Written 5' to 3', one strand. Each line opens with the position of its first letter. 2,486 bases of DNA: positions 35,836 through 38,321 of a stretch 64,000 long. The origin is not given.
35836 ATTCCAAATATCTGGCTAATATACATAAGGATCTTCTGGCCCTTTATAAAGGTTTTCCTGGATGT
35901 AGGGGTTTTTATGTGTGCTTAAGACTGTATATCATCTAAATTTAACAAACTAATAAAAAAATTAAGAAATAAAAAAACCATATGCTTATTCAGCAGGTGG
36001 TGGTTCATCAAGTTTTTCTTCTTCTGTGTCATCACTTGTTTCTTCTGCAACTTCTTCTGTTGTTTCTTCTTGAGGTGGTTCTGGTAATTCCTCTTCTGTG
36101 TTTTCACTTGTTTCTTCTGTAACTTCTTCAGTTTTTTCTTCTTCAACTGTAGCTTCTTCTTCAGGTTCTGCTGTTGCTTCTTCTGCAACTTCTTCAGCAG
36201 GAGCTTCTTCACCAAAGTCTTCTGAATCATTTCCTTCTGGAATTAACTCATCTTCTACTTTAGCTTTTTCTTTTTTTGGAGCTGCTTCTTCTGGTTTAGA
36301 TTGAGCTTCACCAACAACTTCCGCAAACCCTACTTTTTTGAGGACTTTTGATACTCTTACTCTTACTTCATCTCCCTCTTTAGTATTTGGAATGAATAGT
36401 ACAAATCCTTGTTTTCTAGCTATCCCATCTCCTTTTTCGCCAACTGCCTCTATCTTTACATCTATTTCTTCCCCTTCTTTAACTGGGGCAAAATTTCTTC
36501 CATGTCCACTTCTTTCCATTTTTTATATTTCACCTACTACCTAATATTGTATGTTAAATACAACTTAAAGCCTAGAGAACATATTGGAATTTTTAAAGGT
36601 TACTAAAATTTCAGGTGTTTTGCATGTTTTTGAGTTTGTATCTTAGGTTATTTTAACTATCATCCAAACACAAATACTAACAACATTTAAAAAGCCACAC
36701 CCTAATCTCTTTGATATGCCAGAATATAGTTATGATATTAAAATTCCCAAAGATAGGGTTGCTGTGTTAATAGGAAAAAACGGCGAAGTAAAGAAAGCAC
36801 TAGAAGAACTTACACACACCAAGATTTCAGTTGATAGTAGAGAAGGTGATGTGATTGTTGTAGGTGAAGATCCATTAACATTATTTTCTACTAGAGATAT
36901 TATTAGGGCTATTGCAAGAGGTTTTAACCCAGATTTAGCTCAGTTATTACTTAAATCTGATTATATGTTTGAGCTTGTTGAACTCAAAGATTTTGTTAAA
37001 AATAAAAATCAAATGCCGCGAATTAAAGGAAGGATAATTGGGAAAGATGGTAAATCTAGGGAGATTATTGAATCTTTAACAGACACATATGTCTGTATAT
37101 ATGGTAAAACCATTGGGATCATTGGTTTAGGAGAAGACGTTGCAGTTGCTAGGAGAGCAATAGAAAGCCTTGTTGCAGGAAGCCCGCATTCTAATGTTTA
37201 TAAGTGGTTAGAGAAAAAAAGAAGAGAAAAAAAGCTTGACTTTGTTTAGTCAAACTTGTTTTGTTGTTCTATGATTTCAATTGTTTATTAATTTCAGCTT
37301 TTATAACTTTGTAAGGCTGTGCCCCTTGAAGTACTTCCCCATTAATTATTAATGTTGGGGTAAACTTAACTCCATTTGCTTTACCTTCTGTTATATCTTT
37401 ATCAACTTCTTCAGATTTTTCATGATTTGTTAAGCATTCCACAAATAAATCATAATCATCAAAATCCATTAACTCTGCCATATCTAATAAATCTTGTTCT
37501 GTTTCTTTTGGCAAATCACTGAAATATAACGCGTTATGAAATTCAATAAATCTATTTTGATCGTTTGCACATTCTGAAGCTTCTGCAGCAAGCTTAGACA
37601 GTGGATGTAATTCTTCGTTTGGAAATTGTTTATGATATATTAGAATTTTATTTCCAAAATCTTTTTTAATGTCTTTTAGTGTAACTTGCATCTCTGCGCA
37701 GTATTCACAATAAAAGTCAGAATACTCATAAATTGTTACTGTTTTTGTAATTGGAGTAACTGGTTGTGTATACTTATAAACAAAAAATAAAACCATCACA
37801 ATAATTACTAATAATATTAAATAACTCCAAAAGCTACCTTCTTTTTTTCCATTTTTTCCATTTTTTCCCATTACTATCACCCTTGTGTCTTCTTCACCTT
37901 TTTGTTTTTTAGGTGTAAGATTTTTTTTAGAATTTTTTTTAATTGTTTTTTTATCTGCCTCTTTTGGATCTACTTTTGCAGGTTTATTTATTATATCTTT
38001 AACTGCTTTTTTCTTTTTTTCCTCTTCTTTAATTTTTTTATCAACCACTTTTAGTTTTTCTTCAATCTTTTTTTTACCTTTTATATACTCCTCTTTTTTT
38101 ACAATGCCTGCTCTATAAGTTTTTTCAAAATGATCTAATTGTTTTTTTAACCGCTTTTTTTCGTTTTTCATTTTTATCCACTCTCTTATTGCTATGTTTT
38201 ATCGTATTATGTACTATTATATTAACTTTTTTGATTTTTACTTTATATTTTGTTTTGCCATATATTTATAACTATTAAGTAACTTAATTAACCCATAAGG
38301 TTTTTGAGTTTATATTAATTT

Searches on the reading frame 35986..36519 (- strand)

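Call 10: search_protein_families(library=pfam, proteins=[window:35986-36519:-], max_evalue=0.001)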
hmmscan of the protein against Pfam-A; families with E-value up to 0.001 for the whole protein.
window:35986-36519:- (177 aa): 1 family
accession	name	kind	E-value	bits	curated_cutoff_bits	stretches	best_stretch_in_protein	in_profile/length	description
PF01938.26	TRAM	-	2.8e-14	53.2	21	1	12-69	1-61/61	TRAM domain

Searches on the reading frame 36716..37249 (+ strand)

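Call 10: search_protein_families(library=pfam, proteins=[window:36716-37249:+], max_evalue=0.001)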
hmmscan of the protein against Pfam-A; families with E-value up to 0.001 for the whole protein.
window:36716-37249:+ (177 aa): 4 families
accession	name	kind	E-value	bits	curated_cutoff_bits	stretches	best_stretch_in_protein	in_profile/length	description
PF21800.4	KH_KRR1_2nd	-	3.8e-15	56.1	27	1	85-153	3-71/91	KRR1 small subunit processome component, second KH domain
PF22891.2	KH_PNO1_2nd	-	6.3e-12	45.9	27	1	86-165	3-83/90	Eukaryotic type KH-domain (KH-domain type I) (327.11.2)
PF00013.35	KH_1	-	9.6e-12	44.9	21.5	1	7-66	3-61/66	KH domain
PF13083.13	KH_KhpA-B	-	6.3e-05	23.2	32.1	0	5-35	30-60/73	KhpA/KhpB, KH domain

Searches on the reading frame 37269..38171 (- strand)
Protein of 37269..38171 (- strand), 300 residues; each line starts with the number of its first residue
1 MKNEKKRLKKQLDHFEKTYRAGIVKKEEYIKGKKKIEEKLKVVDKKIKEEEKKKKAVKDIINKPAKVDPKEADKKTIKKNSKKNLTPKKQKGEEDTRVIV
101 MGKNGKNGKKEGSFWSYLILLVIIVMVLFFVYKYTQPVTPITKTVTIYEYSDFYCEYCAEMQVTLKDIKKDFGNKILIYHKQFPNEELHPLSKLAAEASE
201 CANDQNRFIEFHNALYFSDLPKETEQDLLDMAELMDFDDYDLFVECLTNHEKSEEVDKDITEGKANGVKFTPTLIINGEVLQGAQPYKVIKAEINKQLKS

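Call 10: search_protein_families(library=pfam, proteins=[window:37269-38171:-], max_evalue=0.001)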
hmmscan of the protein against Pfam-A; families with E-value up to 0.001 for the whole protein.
window:37269-38171:- (300 aa): 2 families
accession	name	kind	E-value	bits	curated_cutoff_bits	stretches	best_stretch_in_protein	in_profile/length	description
PF13462.12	Thioredoxin_4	-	9.2e-23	81.7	23.2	1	145-295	15-164/165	Thioredoxin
PF01323.26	DSBA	-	5.8e-10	39.7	25.6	1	146-294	1-190/191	DSBA-like thioredoxin domain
